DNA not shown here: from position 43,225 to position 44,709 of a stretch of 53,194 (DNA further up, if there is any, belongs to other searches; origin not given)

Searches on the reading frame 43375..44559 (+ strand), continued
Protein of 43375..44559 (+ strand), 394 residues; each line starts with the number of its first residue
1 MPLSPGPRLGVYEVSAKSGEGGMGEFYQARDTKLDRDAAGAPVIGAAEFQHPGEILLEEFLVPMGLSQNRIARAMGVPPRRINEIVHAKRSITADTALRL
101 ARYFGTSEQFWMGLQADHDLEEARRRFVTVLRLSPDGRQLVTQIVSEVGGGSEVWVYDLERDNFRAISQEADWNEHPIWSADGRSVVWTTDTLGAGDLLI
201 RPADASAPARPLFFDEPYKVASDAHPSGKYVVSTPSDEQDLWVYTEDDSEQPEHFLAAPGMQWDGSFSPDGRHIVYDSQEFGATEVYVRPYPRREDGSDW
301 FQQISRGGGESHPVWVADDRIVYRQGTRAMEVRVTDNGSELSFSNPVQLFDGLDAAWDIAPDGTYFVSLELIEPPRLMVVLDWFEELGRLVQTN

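Call 13: find_related_loci(query=window:43375-44559:+, collection=genome_contigs, flank=10000)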
Query window:43375-44559:+ (394 aa) in genome_contigs; peptide patterns used: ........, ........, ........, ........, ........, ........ (x = any residue, [..] = any of these).
92 stretches matched a pattern; 73 encode a relative of the query (tblastn E <= 1e-3); 73 distinct loci.
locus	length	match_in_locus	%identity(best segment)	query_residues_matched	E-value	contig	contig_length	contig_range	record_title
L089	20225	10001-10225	87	51-125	8e-38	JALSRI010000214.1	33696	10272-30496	MAG: Thiohalobacter sp. isolate 356-308_metabat1_scaf2bin.060 356-308_scaffold_687_c1, whole genome shotgun sequence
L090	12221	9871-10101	84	51-127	4e-37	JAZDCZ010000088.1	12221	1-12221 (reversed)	MAG: Gemmatimonadota bacterium isolate LQ108M_Bin_24 LQ108M_Bin_24_scaffold_88, whole genome shotgun sequence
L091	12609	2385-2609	85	51-125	5e-37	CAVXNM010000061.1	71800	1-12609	MAG: uncultured Gammaproteobacteria bacterium isolate MFD02923.bin.2.48 genome assembly, contig: contig_36255, whole gen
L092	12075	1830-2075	79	51-132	4e-37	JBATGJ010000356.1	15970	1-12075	MAG: Gammaproteobacteria bacterium isolate MFD10350_ilm_asm_bin17 k127_209416, whole genome shotgun sequence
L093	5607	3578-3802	85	51-125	3e-37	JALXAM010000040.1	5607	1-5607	MAG: Sedimenticola sp. isolate T2_metabat1_scaf2bin.270 T2_NODE_28145_length_5607_cov_7.698175, whole genome shotgun seq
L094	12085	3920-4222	67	25-125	5e-37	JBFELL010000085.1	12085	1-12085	MAG: Gammaproteobacteria bacterium isolate Mix_mud02.2020.12.48 k141_2422133_length_12085_cov_11.0000, whole genome shot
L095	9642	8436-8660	84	51-125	5e-37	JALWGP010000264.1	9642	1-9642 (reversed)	MAG: Sedimenticola sp. isolate T11_metabat2_scaf2bin.180 T11_NODE_3930_length_9642_cov_1.686600, whole genome shotgun se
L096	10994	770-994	84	51-125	2e-36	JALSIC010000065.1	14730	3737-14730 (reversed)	MAG: Gammaproteobacteria bacterium isolate 354-166_metabat2_scaf2bin.012 354-166_scaffold_4024_c1, whole genome shotgun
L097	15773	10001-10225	83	51-125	9e-37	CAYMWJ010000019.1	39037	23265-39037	MAG TPA_asm: uncultured Sedimenticola sp. isolate binchicken_co64_24 genome assembly, contig: NODE_603_length_39037_cov_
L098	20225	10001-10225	81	51-125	1e-36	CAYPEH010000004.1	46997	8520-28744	MAG TPA_asm: uncultured Chromatiales bacterium isolate binchicken_co172_106 genome assembly, contig: NODE_451_length_469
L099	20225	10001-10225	85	51-125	2e-36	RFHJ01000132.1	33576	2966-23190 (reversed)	MAG: Gammaproteobacteria bacterium isolate J047 k99_428141, whole genome shotgun sequence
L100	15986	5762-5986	83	51-125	2e-36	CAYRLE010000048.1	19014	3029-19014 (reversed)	MAG TPA_asm: uncultured Gammaproteobacteria bacterium isolate SRP216583_co2_126 genome assembly, contig: NODE_2082_lengt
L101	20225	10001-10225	87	51-125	3e-36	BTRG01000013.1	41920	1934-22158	MAG: Gammaproteobacteria bacterium BMS9Abin36 DNA, NODE_149_length_41920, whole genome shotgun sequence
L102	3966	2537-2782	77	51-132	3e-36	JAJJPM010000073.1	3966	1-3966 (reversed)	MAG: Gammaproteobacteria bacterium isolate B8 NODE_2940_length_3966_cov_8.543084, whole genome shotgun sequence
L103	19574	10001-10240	80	51-130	8e-36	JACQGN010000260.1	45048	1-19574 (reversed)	MAG: Betaproteobacteria bacterium isolate NC_groundwater_1074_Ag_S2p5_64_289 S_2p5_S6_coassembly_k141_3874742, whole gen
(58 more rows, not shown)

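Call 27: list_cluster_members(proteins=[window:43375-44556:+, P0001])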
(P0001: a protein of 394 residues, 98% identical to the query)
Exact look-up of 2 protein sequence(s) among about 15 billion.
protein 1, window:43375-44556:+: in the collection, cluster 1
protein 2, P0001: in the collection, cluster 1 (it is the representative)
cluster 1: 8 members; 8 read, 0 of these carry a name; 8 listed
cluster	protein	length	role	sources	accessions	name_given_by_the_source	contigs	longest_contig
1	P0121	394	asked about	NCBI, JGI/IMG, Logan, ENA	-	-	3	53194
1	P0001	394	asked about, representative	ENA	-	-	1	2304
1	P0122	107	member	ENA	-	-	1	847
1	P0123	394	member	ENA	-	-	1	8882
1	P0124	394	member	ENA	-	-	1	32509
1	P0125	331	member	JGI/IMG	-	-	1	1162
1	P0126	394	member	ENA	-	-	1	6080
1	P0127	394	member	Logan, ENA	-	-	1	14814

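Call 29: find_encoding_contigs(protein=P0124, flank=10000, max_places=3)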
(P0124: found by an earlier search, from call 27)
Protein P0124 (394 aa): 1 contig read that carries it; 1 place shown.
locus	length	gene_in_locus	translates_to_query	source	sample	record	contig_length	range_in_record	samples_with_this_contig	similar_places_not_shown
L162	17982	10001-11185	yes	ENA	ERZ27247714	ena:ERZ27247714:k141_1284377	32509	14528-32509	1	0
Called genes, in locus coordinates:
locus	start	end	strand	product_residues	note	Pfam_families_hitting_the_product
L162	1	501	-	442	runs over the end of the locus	PF01139:RtcB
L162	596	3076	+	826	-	PF04055:Radical_SAM, PF19288:CofH_C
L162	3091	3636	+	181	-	-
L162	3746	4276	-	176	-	PF01066:CDP-OH_P_transf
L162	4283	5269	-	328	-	-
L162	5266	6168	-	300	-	PF01073:3Beta_HSD, PF01370:Epimerase, PF04321:RmlD_sub_bind (faint), PF07993:NAD_binding_4 (faint), PF13460:NAD_binding_10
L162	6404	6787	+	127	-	-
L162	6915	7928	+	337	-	PF17396:DUF1611_N, PF07755:DUF1611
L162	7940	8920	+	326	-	PF02746:MR_MLE_N, PF13378:MR_MLE_C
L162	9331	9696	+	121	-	PF01850:PIN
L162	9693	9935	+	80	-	PF01381:HTH_3 (weak)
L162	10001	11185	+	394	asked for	PF01381:HTH_3, PF26550:Tricorn_2nd (faint), PF07676:PD40 (faint), PF26549:Tricorn_N (weak)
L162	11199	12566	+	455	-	PF01011:PQQ (faint), PF13360:PQQ_2, PF13570:Beta-prop_ACSF4 (weak), PF13360:PQQ_2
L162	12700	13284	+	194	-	-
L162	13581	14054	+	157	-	PF07676:PD40, PF26549:Tricorn_N (weak)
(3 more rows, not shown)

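Call 30: find_encoding_contigs(protein=P0127, flank=10000, max_places=3)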
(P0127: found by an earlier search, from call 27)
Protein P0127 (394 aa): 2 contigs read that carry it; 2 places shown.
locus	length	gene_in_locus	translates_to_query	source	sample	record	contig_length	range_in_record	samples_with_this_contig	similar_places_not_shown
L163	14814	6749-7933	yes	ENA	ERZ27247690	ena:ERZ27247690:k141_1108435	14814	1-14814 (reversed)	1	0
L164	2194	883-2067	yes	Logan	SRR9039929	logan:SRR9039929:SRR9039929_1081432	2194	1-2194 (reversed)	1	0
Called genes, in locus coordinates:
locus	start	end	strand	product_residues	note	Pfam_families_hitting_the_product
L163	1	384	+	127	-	?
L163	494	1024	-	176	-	PF01066:CDP-OH_P_transf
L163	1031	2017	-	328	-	-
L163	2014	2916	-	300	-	PF01073:3Beta_HSD, PF01370:Epimerase, PF04321:RmlD_sub_bind (faint), PF07993:NAD_binding_4 (faint), PF13460:NAD_binding_10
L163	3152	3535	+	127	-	-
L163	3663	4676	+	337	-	PF17396:DUF1611_N, PF07755:DUF1611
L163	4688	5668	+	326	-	PF02746:MR_MLE_N, PF13378:MR_MLE_C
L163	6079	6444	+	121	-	PF01850:PIN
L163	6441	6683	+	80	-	PF01381:HTH_3 (weak)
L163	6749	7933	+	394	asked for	PF01381:HTH_3, PF07676:PD40 (faint), PF26549:Tricorn_N (weak)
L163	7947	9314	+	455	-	PF01011:PQQ (faint), PF13360:PQQ_2, PF13570:Beta-prop_ACSF4 (weak), PF13360:PQQ_2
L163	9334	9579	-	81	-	-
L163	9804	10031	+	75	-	-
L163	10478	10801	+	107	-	-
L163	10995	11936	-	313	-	PF03328:HpcH_HpaI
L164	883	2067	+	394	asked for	PF01381:HTH_3, PF07676:PD40 (faint), PF26549:Tricorn_N (weak)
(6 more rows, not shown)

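Call 31: find_encoding_contigs(protein=P0123, flank=10000, max_places=3)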
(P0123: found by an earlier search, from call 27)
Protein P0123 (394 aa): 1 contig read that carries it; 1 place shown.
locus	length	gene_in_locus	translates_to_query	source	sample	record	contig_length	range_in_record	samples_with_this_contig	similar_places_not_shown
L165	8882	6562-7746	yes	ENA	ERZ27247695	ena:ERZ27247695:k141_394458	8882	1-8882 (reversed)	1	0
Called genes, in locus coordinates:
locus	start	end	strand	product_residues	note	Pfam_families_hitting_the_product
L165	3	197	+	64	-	?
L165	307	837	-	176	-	PF01066:CDP-OH_P_transf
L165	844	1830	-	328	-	-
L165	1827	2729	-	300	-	PF01073:3Beta_HSD, PF01370:Epimerase, PF04321:RmlD_sub_bind (faint), PF07993:NAD_binding_4 (faint), PF13460:NAD_binding_10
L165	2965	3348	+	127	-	-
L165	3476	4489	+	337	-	PF17396:DUF1611_N, PF07755:DUF1611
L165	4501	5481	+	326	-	PF02746:MR_MLE_N, PF13378:MR_MLE_C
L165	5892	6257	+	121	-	PF01850:PIN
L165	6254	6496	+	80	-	PF01381:HTH_3 (weak)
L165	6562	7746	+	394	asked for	PF01381:HTH_3, PF07676:PD40 (faint), PF26549:Tricorn_N (weak)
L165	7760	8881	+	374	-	?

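Call 32: find_encoding_contigs(protein=P0126, flank=10000, max_places=3)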
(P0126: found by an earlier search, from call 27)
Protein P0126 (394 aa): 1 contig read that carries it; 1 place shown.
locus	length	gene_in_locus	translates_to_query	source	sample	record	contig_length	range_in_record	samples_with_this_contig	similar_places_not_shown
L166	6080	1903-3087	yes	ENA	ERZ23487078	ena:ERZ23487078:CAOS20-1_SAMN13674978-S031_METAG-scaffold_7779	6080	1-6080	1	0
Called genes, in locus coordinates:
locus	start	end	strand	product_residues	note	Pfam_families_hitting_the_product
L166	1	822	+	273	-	?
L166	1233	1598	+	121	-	PF01850:PIN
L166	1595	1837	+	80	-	PF01381:HTH_3 (weak)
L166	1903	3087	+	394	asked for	PF01381:HTH_3, PF07676:PD40 (faint), PF26549:Tricorn_N (weak)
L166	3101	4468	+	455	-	PF01011:PQQ (faint), PF13360:PQQ_2, PF13570:Beta-prop_ACSF4 (weak), PF13360:PQQ_2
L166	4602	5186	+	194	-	-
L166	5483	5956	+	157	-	PF07676:PD40, PF26549:Tricorn_N (weak)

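Call 45: predict_structure(alignment_id=A4)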
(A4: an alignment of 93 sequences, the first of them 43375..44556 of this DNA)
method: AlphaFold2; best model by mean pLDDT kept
length: 394 residues; sequences in the alignment: 93
mean_pLDDT: 79.2   pTM: 0.67
mean pLDDT of the five models: 79.2, 79.1, 79.0, 77.6, 76.4
residues with pLDDT >= 90: 197; 70-90: 108; 50-70: 32; < 50: 57
segments of 3 or more residues with pLDDT < 50: 1-48, 117-124
pLDDT, mean of each block of 10 residues (from residue 1): 26 29 32 35 41 85 92 93 92 82 66 49 67 96 84 93 89 90 96 85 96 83 96 83 91 89 95 95 95 79 88 92 94 91 95 89 88 63 70 61
secondary structure, 60 per line:
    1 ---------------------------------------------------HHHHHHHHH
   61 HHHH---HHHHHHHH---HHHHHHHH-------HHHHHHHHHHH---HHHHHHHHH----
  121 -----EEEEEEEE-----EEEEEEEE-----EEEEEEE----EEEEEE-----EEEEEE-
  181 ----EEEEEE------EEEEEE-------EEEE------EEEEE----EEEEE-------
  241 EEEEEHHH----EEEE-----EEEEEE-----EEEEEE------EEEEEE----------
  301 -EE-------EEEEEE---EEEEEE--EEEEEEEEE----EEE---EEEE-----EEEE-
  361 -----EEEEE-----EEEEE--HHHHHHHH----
elements in order: H52-64 H68-75 H79-86 H94-104 H108-116 E126-133 E139-146 E152-158 E163-168 E174-179 E185-190 E197-202 E210-213 E220-224 E229-233 E241-245 E253-256 E262-267 E273-278 E285-290 E311-316 E320-325 E328-336 E341-343 E347-350 E356-359 E366-370 E376-380 H383-390
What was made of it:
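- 43375..43486 (+): Second-copy kinase 5' end: start codon, glycine-rich loop GEGGMG, up to ...DTKLDRD. Codons 1-37 plus 1 nt. AlphaFold pLDDT is below 50 for residues 1-48 (call 45).
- On HigA antitoxin (TIGR02607): Five confident helices (call 45).
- On TolB-like/PD40 six-bladed beta-propeller fold: 24 strands across residues 126-380, pLDDT about 90 (call 45).
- Residues 1-48 are predicted disordered (call 45). In the chimera alpha5 is cut short at the junction, and pLDDT is below 50 at residues 117-124 (call 45). Both domains are complete and confidently modelled, joined by a short linker (call 45).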

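Call 46: predict_structure(alignment_id=A5)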
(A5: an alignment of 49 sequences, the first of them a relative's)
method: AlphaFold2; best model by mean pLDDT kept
length: 544 residues; sequences in the alignment: 49
mean_pLDDT: 90.3   pTM: 0.84
mean pLDDT of the five models: 90.3, 89.9, 89.5, 89.3, 88.0
residues with pLDDT >= 90: 379; 70-90: 135; 50-70: 28; < 50: 2
segments of 3 or more residues with pLDDT < 50: none
pLDDT, mean of each block of 10 residues (from residue 1): 68 71 95 89 85 89 96 91 94 80 96 92 97 94 95 97 95 96 96 96 96 97 86 90 90 84 96 87 97 78 96 88 94 93 88 95 85 96 76 92 86 91 94 90 69 86 94 94 89 95 93 95 86 96 90
secondary structure, 60 per line:
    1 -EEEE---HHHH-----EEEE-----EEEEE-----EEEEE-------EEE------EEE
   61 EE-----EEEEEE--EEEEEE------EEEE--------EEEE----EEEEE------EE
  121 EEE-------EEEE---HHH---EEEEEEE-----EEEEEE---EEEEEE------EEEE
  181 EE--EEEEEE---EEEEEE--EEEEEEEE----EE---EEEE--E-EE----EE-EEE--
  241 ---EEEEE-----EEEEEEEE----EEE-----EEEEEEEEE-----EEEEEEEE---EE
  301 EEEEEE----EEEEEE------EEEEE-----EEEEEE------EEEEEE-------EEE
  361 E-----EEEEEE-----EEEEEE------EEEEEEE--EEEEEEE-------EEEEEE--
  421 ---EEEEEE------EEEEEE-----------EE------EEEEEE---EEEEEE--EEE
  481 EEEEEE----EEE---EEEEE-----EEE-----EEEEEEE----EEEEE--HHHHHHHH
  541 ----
elements in order: E2-5 H9-12 E18-21 E27-31 E37-41 E49-51 E58-62 E68-73 E76-81 E88-91 E100-103 E108-112 E119-123 E131-134 E144-150 E156-161 E165-170 E177-182 E185-190 E194-199 E202-209 E219-222 E236-238 E244-248 E254-261 E266-268 E274-282 E288-295 E299-306 E311-316 E323-327 E333-338 E345-350 E358-361 E367-372 E378-383 E390-396 E399-405 E413-418 E424-429 E436-441 E461-466 E470-475 E478-486 E491-493 E497-501 E507-509 E515-521 E526-530 H533-540
